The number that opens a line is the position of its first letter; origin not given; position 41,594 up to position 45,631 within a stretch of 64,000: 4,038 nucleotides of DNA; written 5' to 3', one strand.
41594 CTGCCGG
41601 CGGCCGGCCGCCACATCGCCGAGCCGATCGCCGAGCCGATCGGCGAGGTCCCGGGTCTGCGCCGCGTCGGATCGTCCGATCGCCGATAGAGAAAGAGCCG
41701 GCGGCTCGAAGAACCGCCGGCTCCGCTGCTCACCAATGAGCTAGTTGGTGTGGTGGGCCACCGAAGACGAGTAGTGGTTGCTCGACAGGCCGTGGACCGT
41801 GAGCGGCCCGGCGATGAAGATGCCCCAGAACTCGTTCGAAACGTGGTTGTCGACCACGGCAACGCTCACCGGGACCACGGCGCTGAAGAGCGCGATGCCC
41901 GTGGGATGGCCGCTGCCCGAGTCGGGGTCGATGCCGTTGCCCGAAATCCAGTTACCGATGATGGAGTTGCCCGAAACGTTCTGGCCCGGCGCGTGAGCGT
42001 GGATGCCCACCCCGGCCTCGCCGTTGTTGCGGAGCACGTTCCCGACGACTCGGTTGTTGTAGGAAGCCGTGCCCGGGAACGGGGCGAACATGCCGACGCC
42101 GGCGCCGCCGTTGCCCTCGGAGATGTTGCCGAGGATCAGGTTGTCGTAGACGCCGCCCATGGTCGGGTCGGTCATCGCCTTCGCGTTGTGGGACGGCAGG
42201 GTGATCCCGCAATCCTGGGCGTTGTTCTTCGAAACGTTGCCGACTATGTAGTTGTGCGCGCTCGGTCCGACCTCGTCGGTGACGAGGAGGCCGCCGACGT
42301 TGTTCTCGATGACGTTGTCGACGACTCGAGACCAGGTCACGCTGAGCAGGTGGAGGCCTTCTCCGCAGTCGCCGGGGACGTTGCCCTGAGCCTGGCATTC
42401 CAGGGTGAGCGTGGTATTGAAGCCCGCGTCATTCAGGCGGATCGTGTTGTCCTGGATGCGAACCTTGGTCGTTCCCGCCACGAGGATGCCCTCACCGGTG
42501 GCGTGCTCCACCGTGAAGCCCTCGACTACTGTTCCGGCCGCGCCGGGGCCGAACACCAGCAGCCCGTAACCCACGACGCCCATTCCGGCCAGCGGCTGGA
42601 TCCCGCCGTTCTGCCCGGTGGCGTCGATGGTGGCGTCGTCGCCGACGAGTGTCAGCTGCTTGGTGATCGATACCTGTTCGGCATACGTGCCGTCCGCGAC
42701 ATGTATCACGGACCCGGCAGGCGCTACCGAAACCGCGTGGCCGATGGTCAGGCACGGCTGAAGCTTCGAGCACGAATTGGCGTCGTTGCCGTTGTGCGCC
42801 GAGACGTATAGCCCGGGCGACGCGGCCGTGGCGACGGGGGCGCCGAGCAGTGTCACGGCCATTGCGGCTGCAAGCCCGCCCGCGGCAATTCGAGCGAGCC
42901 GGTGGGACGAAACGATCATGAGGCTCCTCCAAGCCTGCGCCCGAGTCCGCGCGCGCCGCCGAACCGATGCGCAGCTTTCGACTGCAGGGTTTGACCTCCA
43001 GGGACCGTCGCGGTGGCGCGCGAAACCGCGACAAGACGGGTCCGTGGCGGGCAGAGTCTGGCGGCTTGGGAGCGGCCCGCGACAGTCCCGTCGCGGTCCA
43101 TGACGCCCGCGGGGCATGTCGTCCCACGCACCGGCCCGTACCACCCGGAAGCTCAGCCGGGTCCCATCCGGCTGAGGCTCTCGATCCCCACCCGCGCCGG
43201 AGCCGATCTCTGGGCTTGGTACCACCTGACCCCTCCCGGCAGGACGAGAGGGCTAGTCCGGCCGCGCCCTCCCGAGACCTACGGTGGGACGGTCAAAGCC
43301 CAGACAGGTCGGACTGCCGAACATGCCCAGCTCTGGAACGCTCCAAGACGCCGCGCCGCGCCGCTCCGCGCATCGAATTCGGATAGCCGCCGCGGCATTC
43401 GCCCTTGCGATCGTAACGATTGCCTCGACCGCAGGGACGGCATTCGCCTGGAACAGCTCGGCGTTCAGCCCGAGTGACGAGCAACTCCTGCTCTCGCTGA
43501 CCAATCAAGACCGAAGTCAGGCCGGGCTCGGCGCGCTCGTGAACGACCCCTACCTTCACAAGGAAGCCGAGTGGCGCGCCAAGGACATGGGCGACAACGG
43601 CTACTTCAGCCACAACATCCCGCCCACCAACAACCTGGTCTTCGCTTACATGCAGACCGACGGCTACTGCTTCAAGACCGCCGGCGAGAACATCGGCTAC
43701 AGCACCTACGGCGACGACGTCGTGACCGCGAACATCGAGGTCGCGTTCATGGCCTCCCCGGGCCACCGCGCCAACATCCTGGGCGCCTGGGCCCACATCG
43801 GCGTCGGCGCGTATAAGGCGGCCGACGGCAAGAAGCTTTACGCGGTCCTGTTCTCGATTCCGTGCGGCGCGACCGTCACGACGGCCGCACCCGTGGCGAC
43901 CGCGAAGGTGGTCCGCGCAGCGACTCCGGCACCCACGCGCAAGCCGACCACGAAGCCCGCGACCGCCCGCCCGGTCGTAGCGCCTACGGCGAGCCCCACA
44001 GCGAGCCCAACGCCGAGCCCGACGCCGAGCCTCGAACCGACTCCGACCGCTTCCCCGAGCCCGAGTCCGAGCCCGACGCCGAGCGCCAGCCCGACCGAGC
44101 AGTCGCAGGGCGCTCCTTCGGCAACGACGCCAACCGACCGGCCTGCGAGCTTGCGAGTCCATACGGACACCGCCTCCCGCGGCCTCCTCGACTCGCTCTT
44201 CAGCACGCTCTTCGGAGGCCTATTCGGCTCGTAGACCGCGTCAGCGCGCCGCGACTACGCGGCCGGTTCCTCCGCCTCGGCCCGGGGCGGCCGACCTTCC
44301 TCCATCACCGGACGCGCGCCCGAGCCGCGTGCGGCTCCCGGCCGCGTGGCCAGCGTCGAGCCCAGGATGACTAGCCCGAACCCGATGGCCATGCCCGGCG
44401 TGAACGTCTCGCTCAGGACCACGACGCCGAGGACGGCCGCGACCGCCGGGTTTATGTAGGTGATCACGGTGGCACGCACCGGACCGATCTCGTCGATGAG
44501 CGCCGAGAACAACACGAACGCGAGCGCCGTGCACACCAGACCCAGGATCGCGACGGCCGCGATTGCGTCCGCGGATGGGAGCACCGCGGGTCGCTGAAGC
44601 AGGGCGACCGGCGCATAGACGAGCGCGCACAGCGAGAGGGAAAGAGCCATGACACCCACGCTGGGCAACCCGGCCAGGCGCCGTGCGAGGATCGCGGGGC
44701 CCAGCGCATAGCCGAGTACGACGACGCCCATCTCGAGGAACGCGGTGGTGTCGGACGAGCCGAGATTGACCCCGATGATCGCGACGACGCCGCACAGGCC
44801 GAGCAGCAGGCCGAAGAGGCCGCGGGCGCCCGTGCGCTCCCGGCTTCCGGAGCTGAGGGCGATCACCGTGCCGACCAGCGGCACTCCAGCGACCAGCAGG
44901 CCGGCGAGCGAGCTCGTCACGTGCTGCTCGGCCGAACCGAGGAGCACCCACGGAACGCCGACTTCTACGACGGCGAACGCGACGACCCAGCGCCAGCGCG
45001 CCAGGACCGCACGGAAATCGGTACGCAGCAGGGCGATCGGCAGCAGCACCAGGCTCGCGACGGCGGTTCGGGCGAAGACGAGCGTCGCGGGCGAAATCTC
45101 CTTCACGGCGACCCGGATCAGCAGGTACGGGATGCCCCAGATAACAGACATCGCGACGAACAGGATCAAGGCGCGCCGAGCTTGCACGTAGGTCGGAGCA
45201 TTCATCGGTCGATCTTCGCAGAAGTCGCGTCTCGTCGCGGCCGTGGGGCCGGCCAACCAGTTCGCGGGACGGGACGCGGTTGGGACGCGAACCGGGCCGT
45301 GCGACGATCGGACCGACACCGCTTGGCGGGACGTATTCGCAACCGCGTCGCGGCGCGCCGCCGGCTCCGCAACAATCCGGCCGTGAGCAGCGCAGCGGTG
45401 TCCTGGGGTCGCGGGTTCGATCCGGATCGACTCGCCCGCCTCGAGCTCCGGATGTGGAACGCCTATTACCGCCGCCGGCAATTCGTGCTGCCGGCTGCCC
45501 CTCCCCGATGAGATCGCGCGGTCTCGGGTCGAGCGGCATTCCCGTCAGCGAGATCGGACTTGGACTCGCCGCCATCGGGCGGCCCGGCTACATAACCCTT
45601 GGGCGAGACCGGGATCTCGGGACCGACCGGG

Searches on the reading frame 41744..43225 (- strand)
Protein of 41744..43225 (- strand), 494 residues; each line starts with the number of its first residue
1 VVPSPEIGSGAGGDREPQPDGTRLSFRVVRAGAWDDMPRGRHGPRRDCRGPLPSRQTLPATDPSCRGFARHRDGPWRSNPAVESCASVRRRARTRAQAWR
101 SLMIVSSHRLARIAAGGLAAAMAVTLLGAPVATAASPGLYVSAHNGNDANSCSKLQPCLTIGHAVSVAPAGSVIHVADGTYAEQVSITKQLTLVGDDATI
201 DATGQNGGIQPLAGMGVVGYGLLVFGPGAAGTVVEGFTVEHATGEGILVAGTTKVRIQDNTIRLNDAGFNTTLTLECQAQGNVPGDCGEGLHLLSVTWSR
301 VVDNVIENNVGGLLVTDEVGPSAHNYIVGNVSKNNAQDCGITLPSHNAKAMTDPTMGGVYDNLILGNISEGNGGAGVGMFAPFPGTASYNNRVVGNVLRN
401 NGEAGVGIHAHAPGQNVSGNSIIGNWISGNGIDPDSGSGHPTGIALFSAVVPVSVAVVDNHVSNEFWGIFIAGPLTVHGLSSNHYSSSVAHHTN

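Call 66: search_protein_families(library=pfam, proteins=[window:41744-43225:-], max_evalue=1e-8)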
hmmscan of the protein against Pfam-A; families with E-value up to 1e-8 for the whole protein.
window:41744-43225:- (494 aa): 2 families
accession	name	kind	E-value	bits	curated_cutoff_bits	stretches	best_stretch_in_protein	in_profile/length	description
PF13229.12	Beta_helix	-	1.9e-14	54.1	25.9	0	219-347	23-148/158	Right handed beta helix region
PF05048.19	NosD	-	2.6e-09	37.3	23.6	0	235-342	74-179/212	Periplasmic copper-binding protein (NosD)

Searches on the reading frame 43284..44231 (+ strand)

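Call 66: search_protein_families(library=pfam, proteins=[window:43284-44231:+], max_evalue=1e-8)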
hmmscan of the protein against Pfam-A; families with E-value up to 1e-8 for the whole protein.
window:43284-44231:+ (316 aa): 1 family
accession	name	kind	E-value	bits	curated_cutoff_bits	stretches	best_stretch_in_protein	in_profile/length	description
PF00188.32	CAP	-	2.6e-11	44.8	21.1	1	70-188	1-114/117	Cysteine-rich secretory protein family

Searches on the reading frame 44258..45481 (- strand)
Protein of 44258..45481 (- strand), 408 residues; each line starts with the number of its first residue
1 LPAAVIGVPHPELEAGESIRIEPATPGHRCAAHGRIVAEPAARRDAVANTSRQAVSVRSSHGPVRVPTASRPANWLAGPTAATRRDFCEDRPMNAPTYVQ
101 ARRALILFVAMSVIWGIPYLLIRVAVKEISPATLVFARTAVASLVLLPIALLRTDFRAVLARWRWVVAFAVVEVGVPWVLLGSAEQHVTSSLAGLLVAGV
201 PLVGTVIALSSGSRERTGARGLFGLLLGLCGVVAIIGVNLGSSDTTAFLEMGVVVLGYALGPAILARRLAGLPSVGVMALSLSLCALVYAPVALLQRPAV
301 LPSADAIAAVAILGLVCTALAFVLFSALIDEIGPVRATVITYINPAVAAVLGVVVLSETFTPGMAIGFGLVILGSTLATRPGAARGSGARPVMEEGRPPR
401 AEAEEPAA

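Call 66: search_protein_families(library=pfam, proteins=[window:44258-45481:-], max_evalue=1e-8)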
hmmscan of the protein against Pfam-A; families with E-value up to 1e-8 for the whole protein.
window:44258-45481:- (408 aa): 1 family
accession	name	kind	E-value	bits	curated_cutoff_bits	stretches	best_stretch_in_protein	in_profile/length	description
PF00892.27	EamA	-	7.9e-31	107.6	28.2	2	254-378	10-133/135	EamA-like transporter family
